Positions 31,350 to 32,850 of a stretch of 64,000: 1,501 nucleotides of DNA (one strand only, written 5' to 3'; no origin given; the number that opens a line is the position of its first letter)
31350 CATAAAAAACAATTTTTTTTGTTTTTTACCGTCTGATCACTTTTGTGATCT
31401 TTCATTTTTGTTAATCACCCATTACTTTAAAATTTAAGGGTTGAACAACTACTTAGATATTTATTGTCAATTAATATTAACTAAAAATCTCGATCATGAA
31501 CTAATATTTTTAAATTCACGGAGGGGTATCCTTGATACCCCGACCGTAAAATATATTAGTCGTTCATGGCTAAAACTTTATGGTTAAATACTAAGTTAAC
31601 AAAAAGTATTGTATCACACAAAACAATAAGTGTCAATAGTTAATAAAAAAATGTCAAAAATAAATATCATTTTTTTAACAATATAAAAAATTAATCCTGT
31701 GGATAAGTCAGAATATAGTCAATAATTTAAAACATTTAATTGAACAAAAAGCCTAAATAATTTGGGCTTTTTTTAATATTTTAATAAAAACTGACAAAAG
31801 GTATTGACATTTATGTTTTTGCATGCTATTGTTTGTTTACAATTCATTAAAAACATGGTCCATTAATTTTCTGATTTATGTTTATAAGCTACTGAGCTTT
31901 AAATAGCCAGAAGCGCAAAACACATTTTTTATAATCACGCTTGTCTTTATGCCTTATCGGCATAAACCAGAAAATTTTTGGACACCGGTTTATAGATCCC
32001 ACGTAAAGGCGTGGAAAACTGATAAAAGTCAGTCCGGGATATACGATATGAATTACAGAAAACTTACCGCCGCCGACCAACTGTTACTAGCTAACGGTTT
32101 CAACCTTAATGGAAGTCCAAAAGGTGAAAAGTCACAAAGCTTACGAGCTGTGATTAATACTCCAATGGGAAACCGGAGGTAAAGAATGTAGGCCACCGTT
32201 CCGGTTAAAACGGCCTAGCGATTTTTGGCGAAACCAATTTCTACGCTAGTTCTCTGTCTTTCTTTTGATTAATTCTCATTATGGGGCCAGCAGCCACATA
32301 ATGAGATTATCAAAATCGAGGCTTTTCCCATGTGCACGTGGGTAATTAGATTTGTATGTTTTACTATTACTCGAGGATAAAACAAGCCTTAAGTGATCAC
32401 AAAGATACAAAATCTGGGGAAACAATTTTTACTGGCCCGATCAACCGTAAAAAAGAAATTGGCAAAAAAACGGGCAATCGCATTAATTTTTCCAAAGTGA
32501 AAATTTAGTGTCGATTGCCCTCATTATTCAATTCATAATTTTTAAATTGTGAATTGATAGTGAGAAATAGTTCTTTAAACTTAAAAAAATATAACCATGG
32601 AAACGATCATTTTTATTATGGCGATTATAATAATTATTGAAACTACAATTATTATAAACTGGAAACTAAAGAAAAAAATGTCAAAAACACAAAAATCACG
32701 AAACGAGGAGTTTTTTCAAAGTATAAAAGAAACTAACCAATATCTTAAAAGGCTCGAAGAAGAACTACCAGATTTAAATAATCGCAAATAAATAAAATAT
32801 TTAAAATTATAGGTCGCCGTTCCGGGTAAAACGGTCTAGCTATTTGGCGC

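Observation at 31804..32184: Consensus promoter drives a GC-enriched, hairpin-dense 350-nt segment with ambiguous coding potential that runs straight into element copy A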

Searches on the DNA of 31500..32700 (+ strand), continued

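Call 89: search_rna_families(source=L022, start=3100, end=3450, threshold=evalue, max_evalue=1, show_alignments=2)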
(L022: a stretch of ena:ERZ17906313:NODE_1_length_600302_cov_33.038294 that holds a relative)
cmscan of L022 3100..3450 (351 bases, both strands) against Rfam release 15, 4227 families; matches with E-value up to 1: 1.
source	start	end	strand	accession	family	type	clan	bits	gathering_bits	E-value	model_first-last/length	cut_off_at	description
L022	3273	3328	+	RF00008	Hammerhead_3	Gene; ribozyme;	CL00010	35.2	48.5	4.4e-06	1-54/54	no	Hammerhead ribozyme (type III)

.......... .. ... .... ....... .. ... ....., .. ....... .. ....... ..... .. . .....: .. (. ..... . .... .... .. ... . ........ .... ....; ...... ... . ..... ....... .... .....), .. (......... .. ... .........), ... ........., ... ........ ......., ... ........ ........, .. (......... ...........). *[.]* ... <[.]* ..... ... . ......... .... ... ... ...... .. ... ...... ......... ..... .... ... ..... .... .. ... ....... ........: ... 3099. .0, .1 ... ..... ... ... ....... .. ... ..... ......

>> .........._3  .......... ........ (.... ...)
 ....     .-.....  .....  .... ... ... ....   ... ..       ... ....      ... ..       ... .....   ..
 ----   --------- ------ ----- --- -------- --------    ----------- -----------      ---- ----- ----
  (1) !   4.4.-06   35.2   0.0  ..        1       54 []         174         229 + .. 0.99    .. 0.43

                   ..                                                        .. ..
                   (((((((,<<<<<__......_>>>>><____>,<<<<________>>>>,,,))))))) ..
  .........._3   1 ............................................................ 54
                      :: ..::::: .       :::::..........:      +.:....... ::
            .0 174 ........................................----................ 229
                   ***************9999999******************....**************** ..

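Call 94: search_with_rna_model(model_id=R1, sources=[window, L009, L013, L022, L030, L036, L037, L031, L033, L035, L018, L025, L027], max_evalue=0.01, make_alignment=true)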
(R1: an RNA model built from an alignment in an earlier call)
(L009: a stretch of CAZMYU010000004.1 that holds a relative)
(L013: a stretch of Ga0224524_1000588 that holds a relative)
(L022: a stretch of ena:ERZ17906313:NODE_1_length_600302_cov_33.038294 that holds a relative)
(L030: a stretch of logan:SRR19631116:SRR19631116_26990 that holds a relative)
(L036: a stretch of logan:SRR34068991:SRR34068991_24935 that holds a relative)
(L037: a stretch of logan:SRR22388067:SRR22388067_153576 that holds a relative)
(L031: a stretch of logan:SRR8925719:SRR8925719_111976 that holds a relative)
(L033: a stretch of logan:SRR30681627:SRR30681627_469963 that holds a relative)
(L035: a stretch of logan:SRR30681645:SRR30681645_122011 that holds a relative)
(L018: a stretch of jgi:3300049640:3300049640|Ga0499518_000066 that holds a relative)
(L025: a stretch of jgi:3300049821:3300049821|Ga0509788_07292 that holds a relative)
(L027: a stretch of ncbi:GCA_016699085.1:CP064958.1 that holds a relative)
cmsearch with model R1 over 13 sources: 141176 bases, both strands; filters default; matches with E-value up to 0.01: 6.
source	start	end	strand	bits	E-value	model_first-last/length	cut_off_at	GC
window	31836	31977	+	151.7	1e-25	1-145/145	no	0.3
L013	3035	3163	+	124.2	1.6e-20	1-145/145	no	0.33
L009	10589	10733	+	121.7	4.6e-20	1-145/145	no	0.3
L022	2826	2972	+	118.2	2.1e-19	1-145/145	no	0.24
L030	2325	2472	+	109.1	1.1e-17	1-145/145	no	0.25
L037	483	628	+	97.5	1.7e-15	1-145/145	no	0.31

Alignment A11: 6 matches aligned to the model, 158 columns, each read 5' to 3' on its own strand. Consensus structure (alignment columns), stored with it:
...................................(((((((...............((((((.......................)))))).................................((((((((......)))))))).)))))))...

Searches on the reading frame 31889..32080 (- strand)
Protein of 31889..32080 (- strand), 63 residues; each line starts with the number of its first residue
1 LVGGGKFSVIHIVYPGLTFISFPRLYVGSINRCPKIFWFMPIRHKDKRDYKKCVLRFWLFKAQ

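Call 13: search_protein_families(library=pfam, proteins=[window:31889-32080:-], max_evalue=0.1)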
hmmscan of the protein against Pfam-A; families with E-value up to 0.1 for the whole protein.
window:31889-32080:- (63 aa): 0 families
